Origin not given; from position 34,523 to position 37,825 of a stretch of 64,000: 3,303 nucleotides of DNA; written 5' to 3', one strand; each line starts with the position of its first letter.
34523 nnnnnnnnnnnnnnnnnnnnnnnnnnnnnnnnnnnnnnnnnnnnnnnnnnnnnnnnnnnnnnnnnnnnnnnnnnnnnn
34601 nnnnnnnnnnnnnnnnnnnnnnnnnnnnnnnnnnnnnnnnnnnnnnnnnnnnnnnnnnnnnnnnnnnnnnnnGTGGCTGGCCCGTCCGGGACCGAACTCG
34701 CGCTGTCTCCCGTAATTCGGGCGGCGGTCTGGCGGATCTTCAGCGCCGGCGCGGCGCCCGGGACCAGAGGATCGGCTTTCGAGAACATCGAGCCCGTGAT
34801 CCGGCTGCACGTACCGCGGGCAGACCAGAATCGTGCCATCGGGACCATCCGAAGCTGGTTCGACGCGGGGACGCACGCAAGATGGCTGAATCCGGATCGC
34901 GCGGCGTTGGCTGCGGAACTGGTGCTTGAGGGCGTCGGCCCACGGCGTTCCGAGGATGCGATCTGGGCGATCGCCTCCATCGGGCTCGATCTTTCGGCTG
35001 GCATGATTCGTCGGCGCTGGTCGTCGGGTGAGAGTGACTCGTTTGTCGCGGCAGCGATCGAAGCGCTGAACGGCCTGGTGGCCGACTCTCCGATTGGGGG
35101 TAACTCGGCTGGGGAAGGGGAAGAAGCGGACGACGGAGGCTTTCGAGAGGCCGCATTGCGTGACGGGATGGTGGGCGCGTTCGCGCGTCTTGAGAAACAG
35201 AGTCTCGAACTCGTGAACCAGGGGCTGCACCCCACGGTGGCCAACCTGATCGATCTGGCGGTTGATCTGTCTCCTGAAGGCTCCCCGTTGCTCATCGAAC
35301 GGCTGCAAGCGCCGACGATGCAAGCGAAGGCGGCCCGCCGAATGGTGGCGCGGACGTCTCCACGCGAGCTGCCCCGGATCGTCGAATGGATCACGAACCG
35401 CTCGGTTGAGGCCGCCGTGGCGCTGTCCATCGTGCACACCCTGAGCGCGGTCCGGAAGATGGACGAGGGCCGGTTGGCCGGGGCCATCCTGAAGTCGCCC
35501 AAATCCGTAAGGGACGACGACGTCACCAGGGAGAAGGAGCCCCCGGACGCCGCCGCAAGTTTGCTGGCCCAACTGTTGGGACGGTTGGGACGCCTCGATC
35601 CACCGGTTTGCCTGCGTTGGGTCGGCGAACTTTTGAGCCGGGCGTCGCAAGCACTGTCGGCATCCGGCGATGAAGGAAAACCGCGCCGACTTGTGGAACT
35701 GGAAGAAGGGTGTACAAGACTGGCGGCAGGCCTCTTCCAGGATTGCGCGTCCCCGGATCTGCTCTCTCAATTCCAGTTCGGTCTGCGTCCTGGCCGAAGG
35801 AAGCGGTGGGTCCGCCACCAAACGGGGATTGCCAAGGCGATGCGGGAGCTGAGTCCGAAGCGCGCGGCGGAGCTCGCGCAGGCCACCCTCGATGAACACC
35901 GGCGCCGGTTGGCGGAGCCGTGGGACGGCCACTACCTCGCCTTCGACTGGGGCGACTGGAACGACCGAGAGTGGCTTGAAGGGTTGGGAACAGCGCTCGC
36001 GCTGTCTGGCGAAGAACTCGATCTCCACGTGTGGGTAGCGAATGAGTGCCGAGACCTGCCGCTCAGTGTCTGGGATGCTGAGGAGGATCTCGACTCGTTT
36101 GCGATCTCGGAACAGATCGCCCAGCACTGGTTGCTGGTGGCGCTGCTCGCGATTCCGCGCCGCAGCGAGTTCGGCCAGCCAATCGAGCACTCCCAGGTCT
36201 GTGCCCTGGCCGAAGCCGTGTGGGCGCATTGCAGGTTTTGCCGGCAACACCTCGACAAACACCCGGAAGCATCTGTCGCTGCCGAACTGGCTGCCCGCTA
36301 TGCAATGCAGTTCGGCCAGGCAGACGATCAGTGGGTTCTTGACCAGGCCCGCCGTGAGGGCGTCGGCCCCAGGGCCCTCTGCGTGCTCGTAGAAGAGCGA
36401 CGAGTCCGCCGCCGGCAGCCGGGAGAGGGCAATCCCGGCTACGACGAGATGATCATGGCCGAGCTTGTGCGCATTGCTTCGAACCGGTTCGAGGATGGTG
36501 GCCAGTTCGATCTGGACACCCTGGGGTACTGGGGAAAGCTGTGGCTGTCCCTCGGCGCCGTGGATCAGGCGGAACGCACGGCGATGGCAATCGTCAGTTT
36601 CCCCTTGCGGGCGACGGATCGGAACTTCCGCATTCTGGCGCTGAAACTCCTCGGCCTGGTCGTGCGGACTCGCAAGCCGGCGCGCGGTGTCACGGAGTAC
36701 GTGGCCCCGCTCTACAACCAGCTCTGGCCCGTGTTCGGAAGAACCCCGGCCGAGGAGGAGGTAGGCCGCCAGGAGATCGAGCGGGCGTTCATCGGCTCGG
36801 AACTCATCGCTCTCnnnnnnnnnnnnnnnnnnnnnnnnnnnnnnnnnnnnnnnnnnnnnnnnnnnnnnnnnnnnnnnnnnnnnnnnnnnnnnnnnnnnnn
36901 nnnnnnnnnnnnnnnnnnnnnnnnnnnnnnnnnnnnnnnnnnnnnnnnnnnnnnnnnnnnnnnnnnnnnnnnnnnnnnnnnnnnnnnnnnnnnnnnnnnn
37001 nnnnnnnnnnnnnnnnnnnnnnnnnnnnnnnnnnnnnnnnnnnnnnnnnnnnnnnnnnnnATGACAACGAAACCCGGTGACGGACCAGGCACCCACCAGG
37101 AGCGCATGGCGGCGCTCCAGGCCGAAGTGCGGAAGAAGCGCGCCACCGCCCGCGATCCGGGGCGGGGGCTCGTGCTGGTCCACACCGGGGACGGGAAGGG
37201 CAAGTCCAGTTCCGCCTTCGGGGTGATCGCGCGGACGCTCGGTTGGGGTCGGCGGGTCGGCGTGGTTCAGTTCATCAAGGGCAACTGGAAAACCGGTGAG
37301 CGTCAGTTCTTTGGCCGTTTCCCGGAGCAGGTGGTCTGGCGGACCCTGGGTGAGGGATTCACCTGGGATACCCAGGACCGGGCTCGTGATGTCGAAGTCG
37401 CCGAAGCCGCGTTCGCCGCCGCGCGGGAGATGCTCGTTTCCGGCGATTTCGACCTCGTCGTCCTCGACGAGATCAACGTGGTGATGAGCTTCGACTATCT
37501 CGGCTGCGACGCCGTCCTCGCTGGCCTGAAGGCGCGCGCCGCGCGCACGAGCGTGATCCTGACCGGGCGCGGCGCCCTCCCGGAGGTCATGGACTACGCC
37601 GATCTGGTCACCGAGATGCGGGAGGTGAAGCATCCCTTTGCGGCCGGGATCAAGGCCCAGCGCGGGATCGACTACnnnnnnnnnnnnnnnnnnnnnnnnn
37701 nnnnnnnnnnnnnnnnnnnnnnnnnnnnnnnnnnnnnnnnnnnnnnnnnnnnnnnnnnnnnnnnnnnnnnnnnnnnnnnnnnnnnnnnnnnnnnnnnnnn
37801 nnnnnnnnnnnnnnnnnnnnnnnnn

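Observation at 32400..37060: Translationally coupled two-gene cassette of unknown function between a TonB receptor and the cobO/ABC importer cluster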

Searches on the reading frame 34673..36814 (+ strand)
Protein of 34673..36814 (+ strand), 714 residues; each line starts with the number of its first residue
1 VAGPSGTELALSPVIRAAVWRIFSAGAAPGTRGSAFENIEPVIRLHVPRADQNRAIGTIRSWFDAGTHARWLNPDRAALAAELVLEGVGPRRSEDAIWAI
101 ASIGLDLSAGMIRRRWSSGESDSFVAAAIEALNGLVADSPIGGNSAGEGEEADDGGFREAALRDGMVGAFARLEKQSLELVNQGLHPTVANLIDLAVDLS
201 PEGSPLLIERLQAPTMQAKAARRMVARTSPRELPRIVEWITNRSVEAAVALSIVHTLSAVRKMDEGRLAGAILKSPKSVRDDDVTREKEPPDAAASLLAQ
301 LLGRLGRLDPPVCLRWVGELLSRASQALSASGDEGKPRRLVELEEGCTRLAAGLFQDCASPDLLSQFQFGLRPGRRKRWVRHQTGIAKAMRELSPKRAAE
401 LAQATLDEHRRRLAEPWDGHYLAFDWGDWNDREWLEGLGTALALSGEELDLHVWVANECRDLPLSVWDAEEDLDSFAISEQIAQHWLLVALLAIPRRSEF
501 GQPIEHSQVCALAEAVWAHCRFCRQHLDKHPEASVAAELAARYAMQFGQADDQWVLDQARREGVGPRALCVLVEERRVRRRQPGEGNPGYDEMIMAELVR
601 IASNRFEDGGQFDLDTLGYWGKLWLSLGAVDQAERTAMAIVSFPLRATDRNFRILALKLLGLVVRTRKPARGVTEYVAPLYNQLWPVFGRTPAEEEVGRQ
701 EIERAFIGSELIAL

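Call 3: search_protein_families(library=pfam, proteins=[window:34673-36814:+], max_evalue=1)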
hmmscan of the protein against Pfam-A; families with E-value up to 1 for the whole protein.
window:34673-36814:+ (714 aa): 1 family
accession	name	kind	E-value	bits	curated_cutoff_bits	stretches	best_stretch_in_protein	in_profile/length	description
PF23016.2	RsmI_C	-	0.48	10.7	27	1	387-413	12-38/46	RsmI C-terminal HTH domain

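Call 4: search_protein_families(library=padloc, proteins=[window:34673-36814:+], max_evalue=1)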
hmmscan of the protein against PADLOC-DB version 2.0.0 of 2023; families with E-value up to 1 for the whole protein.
window:34673-36814:+ (714 aa): 0 families

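Call 6: search_protein_families(library=ncbifam, proteins=[window:34673-36814:+], max_evalue=1)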
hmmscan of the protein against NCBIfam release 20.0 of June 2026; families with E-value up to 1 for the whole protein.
window:34673-36814:+ (714 aa): 0 families

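Call 7: search_protein_families(library=phrogs, proteins=[window:34673-36814:+], max_evalue=1)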
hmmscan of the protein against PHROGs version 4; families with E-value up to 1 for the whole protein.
window:34673-36814:+ (714 aa): 0 families

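Call 9: find_homologous_proteins(query=window:34673-36814:+)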
Query window:34673-36814:+ (714 aa): 58 proteins with E <= 0.001 among 8000 candidates.
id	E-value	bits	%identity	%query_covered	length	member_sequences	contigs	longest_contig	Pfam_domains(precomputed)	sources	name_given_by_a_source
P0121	0.0e+0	1558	98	100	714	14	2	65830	-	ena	-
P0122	0.0e+0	1432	91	100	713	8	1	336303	-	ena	-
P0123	0.0e+0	1359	88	100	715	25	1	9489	-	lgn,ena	-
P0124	0.0e+0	1353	87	100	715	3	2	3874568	-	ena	-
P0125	0.0e+0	1135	73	100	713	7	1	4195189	-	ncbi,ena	-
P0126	0.0e+0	1025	67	100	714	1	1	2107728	-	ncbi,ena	-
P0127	2.8e-282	957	64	99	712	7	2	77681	-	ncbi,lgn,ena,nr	ncbi:MAG: hypothetical protein F4Y71_02010 [Acidobacteria bacterium]|nr:hypothetical protein [Acidob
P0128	2.9e-282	957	63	100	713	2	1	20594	-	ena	-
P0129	4.3e-281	953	64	99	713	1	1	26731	-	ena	-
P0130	3.5e-280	950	62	100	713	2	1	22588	-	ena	-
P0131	4.2e-280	949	64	99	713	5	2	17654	-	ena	-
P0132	4.6e-280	949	63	100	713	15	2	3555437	-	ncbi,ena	-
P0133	3.5e-279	946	63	99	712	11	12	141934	-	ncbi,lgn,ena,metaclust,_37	metaclust:\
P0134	5.4e-278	942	62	99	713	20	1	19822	-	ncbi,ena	-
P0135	3.6e-277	940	63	100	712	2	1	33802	-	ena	-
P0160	2.3e-182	626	43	100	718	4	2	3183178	-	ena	-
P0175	1.1e-130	455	36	98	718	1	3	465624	-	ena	-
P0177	1.1e-100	356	31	96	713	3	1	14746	-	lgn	-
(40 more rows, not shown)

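Call 20: search_solved_structures(query=A2, max_evalue=10, show_alignments=2)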
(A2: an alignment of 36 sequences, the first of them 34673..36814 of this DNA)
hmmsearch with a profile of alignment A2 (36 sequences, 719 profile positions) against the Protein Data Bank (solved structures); distinct sequences matched with E-value up to 10: 2.
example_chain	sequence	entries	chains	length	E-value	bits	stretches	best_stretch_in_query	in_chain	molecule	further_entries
9e5c_2q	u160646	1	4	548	0.21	12.9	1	29-87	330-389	Flagellar radial spoke protein-like, putative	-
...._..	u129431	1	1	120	1.7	9.8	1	639-708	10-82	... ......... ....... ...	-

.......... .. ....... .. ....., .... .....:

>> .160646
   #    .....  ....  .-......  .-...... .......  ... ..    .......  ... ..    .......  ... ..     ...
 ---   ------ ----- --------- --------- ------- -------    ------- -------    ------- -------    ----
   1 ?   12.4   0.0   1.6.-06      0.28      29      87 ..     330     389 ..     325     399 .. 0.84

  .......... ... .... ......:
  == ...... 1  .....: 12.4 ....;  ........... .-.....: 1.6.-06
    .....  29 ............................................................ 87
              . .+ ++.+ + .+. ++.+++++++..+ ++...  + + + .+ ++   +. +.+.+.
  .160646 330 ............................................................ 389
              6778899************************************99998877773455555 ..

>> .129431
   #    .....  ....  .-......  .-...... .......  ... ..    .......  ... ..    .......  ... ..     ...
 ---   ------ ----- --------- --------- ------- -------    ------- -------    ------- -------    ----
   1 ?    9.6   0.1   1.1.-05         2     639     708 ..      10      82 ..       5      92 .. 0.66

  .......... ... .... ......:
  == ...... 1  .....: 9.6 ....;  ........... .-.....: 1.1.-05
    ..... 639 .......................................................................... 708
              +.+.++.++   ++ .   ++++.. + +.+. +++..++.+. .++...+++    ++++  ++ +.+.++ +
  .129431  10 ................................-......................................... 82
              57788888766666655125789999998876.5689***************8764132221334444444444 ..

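Call 37: predict_structure(alignment_id=A3)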
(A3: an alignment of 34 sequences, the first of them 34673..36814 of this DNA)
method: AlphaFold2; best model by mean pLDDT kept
length: 714 residues; sequences in the alignment: 34
mean_pLDDT: 83.9   pTM: 0.79
mean pLDDT of the five models: 83.9, 82.4, 81.7, 80.7, 79.8
residues with pLDDT >= 90: 352; 70-90: 264; 50-70: 48; < 50: 50
segments of 3 or more residues with pLDDT < 50: 1-8, 139-153, 270-290, 331-333
pLDDT, mean of each block of 10 residues (from residue 1): 41 87 85 84 91 90 75 87 89 92 86 88 93 71 31 64 89 78 80 91 80 91 87 89 93 94 70 38 36 86 96 95 82 68 94 89 89 74 92 90 92 69 70 90 89 94 91 91 93 95 94 96 88 91 94 93 92 86 62 90 85 89 93 93 88 94 90 86 83 87 85 69
secondary structure, 60 per line:
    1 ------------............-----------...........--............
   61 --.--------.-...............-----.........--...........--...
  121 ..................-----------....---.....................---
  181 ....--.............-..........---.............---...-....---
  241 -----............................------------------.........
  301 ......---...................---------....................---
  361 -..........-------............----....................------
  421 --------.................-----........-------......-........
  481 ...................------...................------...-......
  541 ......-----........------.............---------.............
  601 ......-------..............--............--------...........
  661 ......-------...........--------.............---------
elements in order (helices of 4 or more, strands of 3 or more residues): H13-24 H36-46 H49-60 H74-88 H94-102 H105-115 H118-138 H150-153 H157-177 H181-184 H187-199 H201-210 H214-226 H234-237 H246-273 H292-306 H310-328 H338-357 H362-371 H379-390 H395-414 H429-445 H451-458 H466-471 H473-499 H506-524 H535-546 H552-559 H566-578 H588-606 H614-627 H630-641 H650-666 H674-684 H693-705

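Call 42: fold_search(model_id=the predicted structure, library=pdb)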
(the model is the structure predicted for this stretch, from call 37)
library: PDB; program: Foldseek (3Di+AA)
matches with E <= 10: 787; with E <= 0.001: 3
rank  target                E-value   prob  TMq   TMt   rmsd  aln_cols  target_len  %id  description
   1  9rtt_Q                4.1e-04  0.99  0.15  0.13  23.0       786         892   10  Activated Elongation Complex with IWS1 and ELOF1 (released 2025-09-03)
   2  4uzy_A                5.4e-04  1.00  0.17  0.19  21.1       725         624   11  Crystal structure of the Chlamydomonas IFT70 and IFT52 complex (released 2014-11-05)
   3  6ted_Q                7.7e-04  0.99  0.15  0.13  26.8       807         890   12  Structure of complete, activated transcription complex Pol II-DSIF-PAF-SPT6 uncovers allosteric elongation activation  (released 2020-07-22)
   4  8ga7                  1.3e-03  0.82  0.09  0.11  28.0       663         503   13  Geometrically programmable nanomaterial construction using regularized protein building blocks (released 2024-03-13)
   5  9ofv_e                3.0e-03  0.96  0.17  0.10  37.9       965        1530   10  Consensus reconstruction of the eukaryotic Ribosome-associated Quality Control complex (released 2025-06-11)
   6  8aaf_e                4.3e-03  0.97  0.18  0.10  38.0       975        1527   10  Yeast RQC complex in state G (released 2023-03-08)
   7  8q9t_E                4.7e-03  0.80  0.12  0.10  28.9       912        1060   12  CryoEM structure of a S. Cerevisiae Ski238 complex bound to RNA (released 2023-11-29)
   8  9hmf_K                5.3e-03  0.99  0.18  0.17  30.8       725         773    8  Periplasmic scaffold of the Campylobacter jejuni flagellar motor (alpha carbon trace) (released 2024-12-25)
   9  9hfl_A                5.5e-03  0.97  0.18  0.14  20.0       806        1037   11  Cryo-EM structure of the human snRNA export complex comprising CBC-PHAX-CRM1-RanGTP and capped-RNA (released 2025-07-16)
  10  8qca_B                6.5e-03  0.94  0.15  0.14  22.0       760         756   11  CryoEM structure of a S. Cerevisiae Ski2387 complex in the closed state bound to RNA (released 2023-11-15)
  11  5dlq_B                7.0e-03  0.99  0.25  0.19  20.1       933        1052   10  Crystal structure of RanGTP-Exportin 4-eIF5A complex (released 2016-06-22)
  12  3s51_D                8.3e-03  0.95  0.18  0.14  24.1       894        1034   10  Structure of FANCI (released 2011-07-27)
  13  9g8o_B                8.9e-03  0.92  0.16  0.13  24.9       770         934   12  human 40S ribosome bound by a SKI238-exosome complex (released 2024-10-16)
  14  3w3x_A                9.2e-03  1.00  0.26  0.20  23.4       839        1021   11  Crystal structure of Kap121p bound to Pho4p (released 2013-04-10)
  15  8a9j_B                9.2e-03  0.92  0.18  0.15  27.4       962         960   11  Cryo-EM structure of USP1-UAF1 bound to FANCI and mono-ubiquitinated FANCD2 without ML323 (consensus reconstruction) (released 2022-10-12)
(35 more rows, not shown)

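Call 87: search_protein_families(library=pfam, alignment_id=A2, max_evalue=10)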
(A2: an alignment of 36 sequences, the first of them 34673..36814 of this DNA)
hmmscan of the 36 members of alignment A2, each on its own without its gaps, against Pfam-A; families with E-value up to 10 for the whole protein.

A. member 1, window:34673-36814:+ (714 aa): 1 family
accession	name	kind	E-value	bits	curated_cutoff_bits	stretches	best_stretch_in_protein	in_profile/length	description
PF23016.2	RsmI_C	-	0.48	10.7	27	1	387-413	12-38/46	RsmI C-terminal HTH domain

B. families by the number of members that match (of 36 scanned): 18 families
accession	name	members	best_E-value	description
PF01358.24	PARP_regulatory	1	0.01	Poly A polymerase regulatory subunit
PF17495.7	OrfA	1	0.012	Vpr-like OrfA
PF18593.6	CdiI_2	1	0.033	CdiI immunity protein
PF09550.16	Phage_TAC_6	1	0.045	Phage tail assembly chaperone protein, TAC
PF24513.1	DUF7593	1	0.068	Domain of unknown function (DUF7593)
PF22181.1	TarS_linker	1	0.074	Glycosyl transferase TarS linker domain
PF12049.13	DUF3531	1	0.08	Protein of unknown function (DUF3531)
PF20239.3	DUF6596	1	0.092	Family of unknown function (DUF6596)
PF14435.11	SUKH-4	1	0.099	SUKH-4 immunity protein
PF18052.6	Rx_N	1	0.1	Rx N-terminal domain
PF19136.5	DUF5819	1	0.13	Family of unknown function (DUF5819)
PF03429.18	MSP1b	1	0.16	Major surface protein 1B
PF15630.12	CENP-S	1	0.16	CENP-S protein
PF01004.24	Flavi_M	1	0.18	Flavivirus envelope glycoprotein M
PF00958.27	GMP_synt_C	1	0.18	GMP synthase C terminal domain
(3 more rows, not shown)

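Call 88: find_encoding_contigs(protein=P0175, flank=8000, max_places=1)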
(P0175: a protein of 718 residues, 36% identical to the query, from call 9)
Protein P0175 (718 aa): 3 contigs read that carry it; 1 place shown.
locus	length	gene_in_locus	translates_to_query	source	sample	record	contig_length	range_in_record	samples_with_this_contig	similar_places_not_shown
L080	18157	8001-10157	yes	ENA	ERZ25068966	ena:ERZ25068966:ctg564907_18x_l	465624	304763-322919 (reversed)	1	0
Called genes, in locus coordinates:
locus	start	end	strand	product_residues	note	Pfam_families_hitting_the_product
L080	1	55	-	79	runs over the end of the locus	-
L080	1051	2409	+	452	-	PF00884:Sulfatase, PF01663:Phosphodiest (faint), PF16347:SGSH_C (weak)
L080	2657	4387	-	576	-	PF11185:DUF2971 (weak)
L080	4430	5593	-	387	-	PF13173:AAA_14, PF13635:DUF4143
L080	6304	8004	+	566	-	-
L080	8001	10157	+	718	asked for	-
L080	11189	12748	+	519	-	PF12161:HsdM_N, PF05175:MTS (faint), PF02384:N6_Mtase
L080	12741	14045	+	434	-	PF01420:Methylase_S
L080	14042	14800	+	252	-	PF14355:Abi_C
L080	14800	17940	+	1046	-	PF04313:HSDR_N, PF04851:ResIII, PF18766:SWI2_SNF2, PF22679:T1R_D3-like, PF11867:T1RH-like_C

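Call 89: find_encoding_contigs(protein=P0177, flank=8000, max_places=1)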
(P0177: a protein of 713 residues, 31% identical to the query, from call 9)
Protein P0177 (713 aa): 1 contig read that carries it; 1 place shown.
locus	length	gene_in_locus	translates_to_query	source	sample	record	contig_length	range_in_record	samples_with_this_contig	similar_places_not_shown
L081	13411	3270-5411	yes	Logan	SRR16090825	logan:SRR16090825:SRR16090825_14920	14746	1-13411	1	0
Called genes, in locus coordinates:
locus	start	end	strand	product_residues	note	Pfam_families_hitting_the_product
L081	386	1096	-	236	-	-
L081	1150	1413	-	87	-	-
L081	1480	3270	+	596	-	PF12728:HTH_17 (faint)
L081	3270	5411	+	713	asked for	-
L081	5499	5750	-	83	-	-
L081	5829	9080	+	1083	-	PF01555:N6_N4_Mtase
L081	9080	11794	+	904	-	PF04851:ResIII, PF00270:DEAD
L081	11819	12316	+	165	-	-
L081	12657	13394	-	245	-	-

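Call 90: find_encoding_contigs(protein=P0160, flank=8000, max_places=1)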
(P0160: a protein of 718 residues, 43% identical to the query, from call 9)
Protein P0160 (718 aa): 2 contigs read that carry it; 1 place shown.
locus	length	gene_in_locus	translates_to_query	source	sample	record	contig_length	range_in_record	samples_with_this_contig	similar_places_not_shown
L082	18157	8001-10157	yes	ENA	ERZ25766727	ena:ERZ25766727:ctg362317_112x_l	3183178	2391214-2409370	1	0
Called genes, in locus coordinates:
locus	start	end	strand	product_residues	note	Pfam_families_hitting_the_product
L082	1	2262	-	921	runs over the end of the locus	PF04313:HSDR_N (faint), PF00270:DEAD, PF04851:ResIII, PF18766:SWI2_SNF2, PF08463:EcoEI_R_C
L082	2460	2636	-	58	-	PF12728:HTH_17 (weak)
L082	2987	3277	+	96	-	-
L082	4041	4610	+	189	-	-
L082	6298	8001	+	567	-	-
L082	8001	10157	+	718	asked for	-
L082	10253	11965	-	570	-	PF01609:DDE_Tnp_1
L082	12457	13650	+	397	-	PF06114:Peptidase_M78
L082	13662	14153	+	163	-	PF14367:DUF4411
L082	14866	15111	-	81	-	-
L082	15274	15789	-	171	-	-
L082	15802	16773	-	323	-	PF08843:AbiEii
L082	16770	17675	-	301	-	-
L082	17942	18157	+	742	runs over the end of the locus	PF14236:DruA, PF01609:DDE_Tnp_1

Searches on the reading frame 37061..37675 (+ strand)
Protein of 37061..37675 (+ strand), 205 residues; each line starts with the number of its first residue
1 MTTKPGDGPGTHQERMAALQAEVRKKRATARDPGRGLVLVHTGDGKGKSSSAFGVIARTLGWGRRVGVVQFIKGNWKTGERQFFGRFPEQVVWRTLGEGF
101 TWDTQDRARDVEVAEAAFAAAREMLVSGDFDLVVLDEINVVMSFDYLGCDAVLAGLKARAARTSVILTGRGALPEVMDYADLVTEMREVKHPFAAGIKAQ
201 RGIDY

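Call 3: search_protein_families(library=pfam, proteins=[window:37061-37675:+], max_evalue=1)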
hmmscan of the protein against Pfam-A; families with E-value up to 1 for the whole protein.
window:37061-37675:+ (205 aa): 1 family
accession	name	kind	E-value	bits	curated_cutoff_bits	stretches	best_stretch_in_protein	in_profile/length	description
PF02572.21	CobA_CobO_BtuR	-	8.7e-61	205.5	25.7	1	35-205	2-172/172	ATP:corrinoid adenosyltransferase BtuR/CobO/CobP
